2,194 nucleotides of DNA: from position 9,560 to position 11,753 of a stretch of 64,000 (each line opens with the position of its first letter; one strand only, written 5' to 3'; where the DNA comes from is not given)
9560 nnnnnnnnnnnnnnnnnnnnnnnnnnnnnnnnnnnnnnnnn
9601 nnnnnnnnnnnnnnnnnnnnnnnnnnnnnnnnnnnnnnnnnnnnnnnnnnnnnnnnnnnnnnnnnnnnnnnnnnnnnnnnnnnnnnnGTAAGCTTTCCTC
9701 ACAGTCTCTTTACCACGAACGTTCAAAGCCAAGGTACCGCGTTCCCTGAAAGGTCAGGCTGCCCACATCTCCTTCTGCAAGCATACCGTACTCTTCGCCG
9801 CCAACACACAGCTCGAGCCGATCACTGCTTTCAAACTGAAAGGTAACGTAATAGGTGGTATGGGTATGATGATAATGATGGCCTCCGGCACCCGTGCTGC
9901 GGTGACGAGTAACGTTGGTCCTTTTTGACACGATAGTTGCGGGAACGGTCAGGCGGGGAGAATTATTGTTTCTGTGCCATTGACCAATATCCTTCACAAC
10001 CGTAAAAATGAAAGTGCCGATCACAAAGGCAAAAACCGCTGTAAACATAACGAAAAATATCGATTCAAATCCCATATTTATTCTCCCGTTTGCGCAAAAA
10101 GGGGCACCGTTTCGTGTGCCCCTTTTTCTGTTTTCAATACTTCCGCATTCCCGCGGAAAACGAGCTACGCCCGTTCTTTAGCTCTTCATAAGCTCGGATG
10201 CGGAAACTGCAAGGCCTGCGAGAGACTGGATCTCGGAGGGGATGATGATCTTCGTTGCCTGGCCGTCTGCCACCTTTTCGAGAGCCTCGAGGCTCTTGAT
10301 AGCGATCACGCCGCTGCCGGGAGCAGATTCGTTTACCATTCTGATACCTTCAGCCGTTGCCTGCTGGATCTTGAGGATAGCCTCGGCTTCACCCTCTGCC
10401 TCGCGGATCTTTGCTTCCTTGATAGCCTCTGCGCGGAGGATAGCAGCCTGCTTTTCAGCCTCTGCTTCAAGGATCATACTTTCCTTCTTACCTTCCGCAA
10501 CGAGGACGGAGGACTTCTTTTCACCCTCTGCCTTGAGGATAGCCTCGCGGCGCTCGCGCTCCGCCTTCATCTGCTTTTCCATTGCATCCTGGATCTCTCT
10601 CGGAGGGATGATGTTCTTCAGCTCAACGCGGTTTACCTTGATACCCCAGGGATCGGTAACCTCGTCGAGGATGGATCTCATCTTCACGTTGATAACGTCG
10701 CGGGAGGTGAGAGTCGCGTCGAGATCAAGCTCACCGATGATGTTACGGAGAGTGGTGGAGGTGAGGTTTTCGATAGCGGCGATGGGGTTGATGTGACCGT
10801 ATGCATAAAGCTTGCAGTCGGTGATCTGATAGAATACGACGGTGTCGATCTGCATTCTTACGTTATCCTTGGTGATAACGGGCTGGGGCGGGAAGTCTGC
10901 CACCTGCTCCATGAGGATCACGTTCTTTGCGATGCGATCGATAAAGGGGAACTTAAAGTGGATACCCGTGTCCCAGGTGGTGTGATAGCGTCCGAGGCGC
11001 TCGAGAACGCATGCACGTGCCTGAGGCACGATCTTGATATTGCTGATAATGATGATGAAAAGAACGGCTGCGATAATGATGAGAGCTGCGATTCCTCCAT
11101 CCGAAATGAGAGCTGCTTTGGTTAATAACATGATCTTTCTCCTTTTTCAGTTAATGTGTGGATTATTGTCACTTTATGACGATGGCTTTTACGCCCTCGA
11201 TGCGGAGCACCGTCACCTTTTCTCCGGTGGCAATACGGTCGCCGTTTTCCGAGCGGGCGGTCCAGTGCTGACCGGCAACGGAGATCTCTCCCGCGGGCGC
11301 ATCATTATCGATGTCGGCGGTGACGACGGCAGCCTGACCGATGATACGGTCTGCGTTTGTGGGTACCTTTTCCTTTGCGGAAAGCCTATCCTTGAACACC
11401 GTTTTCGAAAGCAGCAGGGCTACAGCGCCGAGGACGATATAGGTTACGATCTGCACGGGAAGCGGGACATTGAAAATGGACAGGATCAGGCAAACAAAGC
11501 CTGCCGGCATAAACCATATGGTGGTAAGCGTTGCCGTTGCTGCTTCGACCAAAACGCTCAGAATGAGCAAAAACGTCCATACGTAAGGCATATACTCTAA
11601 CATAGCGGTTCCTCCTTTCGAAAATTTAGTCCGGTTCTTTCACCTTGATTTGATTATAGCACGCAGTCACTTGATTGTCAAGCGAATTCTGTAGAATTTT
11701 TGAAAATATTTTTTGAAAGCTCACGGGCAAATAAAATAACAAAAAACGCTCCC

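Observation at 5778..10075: Internally duplicated cassette of eight small membrane-protein genes (three DUF2500-like, four polytopic paralogues, one DUF4177-like) with no recognisable enzyme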

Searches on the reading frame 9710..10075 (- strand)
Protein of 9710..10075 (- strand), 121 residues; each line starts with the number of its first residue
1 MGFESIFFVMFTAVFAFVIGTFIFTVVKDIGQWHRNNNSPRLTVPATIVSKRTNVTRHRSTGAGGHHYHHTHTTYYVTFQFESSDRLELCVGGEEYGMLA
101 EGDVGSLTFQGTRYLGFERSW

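Call 3: search_protein_families(library=pfam, proteins=[window:9710-10075:-], max_evalue=1)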
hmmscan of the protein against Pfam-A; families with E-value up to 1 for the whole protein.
window:9710-10075:- (121 aa): 3 families
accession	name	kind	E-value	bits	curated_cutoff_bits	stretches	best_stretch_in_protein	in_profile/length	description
PF10694.14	DUF2500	-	1.9e-36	125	33.5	1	14-118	3-102/102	Protein of unknown function (DUF2500)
PF00287.24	Na_K-ATPase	-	0.025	14.1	23.3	1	5-62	39-97/284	Sodium / potassium ATPase beta chain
PF24025.1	Ig_DR_A0283-like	-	0.11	13.3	27.1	1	54-95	25-66/102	DR_A0283-like, Ig-like domain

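Call 4: search_protein_families(library=ncbifam, proteins=[window:9710-10075:-], max_evalue=1)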
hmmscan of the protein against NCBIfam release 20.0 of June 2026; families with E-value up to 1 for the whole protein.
window:9710-10075:- (121 aa): 3 families
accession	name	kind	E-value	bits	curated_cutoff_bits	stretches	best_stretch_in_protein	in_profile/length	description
NF009512.0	PRK12872.1-1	equivalog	0.053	13.1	278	1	6-55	173-222/303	geranylgeranylglycerol-phosphate geranylgeranyltransferase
TIGR01107.1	Na_K_ATPase_bet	equivalog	0.064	12.3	189.35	1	3-96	42-135/290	sodium/potassium-exchanging ATPase subunit beta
NF047837.1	UDPAcbARedWbcJ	equivalog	0.17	10.8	500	1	56-104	277-324/372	UDP-2-acetamido-2,6-beta-L-arabino-hexul-4-ose reductase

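Call 10: search_protein_families(library=padloc, proteins=[window:9710-10075:-], max_evalue=1)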
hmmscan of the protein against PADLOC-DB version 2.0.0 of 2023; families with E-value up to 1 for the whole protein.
window:9710-10075:- (121 aa): 0 families

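Call 11: search_protein_families(library=phrogs, proteins=[window:9710-10075:-], max_evalue=1)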
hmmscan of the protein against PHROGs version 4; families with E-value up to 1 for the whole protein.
window:9710-10075:- (121 aa): 0 families

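Call 31: search_solved_structures(query=window:9710-10075:-, max_evalue=1, show_alignments=1)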
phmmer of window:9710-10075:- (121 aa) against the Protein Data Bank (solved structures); distinct sequences matched with E-value up to 1: 10.
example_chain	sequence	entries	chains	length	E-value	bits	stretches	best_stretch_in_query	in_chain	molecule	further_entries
2l0c_A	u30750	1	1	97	0.086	16.3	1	91-118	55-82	Putative membrane protein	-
7bwn_L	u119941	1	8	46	0.18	15.2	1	64-105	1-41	Cellular tumor antigen p53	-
8br4_A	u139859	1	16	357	0.25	14.8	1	32-72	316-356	Glyceraldehyde-3-phosphate dehydrogenase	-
3rd4_A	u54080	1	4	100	0.58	13.6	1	56-119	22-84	uncharacterized protein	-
2icr_A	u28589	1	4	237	0.63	13.5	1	64-115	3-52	Red fluorescent protein zoanRFP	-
9pie_D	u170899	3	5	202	0.78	13.2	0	56-80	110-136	Solute carrier family 12 member 2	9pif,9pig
2rtx_A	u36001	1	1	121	0.78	13.2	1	52-85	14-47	Peptidyl-tRNA hydrolase YaeJ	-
9ssm_R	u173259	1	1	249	0.88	13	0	42-72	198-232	Spike glycoprotein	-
7jss_8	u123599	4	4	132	0.99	12.9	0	52-85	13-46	Peptidyl-tRNA hydrolase ArfB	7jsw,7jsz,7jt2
7jt1_8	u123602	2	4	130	0.99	12.9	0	52-85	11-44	Peptidyl-tRNA hydrolase ArfB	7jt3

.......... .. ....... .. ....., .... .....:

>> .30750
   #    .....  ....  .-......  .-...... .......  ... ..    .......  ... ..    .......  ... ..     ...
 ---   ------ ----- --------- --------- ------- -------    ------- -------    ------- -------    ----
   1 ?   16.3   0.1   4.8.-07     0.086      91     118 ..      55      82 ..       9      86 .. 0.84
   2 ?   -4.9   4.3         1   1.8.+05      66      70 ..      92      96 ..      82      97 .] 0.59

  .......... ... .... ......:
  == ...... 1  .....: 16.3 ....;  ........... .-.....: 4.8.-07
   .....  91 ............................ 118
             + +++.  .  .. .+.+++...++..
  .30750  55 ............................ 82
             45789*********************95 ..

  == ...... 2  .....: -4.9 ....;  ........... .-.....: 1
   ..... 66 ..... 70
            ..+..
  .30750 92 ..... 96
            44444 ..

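Call 113: search_dna_similar(query=window:9710-10075:-, collection=phages, mode=protein, max_evalue=0.001)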
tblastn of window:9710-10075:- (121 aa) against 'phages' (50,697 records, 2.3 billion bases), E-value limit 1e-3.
Records with a match: 2; places in all: 2; records where one place covers at least 80% of the query: 1.
Best place of each record, by identity: 60-80% 1; <60% 1.
By first word of the organism name: Bacteriophage 2.
By host as written in the record: - 2.
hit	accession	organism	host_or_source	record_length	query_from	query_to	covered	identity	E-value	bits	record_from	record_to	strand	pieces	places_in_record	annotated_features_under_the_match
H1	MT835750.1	Bacteriophage sp.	human fecal samples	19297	19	119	83%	63.4%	2e-31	122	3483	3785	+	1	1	record has no annotation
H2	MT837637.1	Bacteriophage sp.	human fecal samples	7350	39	119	67%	39.5%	5e-4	44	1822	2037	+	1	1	record has no annotation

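Call 114: get_annotated_region(hit=H1, flank=9000)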
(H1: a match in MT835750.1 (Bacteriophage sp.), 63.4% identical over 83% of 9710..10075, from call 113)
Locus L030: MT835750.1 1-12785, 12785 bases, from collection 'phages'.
description: UNVERIFIED: Bacteriophage sp. clone scaffold_598 genomic sequence.
organism: Bacteriophage sp. (NCBI taxid 38018)
taxonomy: Viruses
host: -; source: human fecal samples; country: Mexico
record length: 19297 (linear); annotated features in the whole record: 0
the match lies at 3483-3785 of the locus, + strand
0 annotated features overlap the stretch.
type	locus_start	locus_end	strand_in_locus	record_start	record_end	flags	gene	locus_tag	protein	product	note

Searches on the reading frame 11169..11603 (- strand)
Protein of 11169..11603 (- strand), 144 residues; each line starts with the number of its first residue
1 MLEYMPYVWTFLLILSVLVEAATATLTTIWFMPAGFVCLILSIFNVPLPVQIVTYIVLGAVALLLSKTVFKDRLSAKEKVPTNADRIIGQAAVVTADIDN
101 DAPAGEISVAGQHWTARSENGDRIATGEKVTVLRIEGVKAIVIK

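Call 104: search_solved_structures(query=window:11169-11603:-, max_evalue=0.01)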
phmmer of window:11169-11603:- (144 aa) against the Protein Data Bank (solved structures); distinct sequences matched with E-value up to 0.01: 3.
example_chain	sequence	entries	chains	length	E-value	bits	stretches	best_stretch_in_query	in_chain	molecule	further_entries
3wwv_A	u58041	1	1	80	4.6e-05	26.5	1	81-143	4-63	Stomatin operon partner protein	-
2k5h_A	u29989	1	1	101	0.00014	24.9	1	77-143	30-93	Conserved protein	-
3cp0_A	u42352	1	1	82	0.00035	23.7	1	72-143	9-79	Membrane protein implicated in regulation of membrane protease activity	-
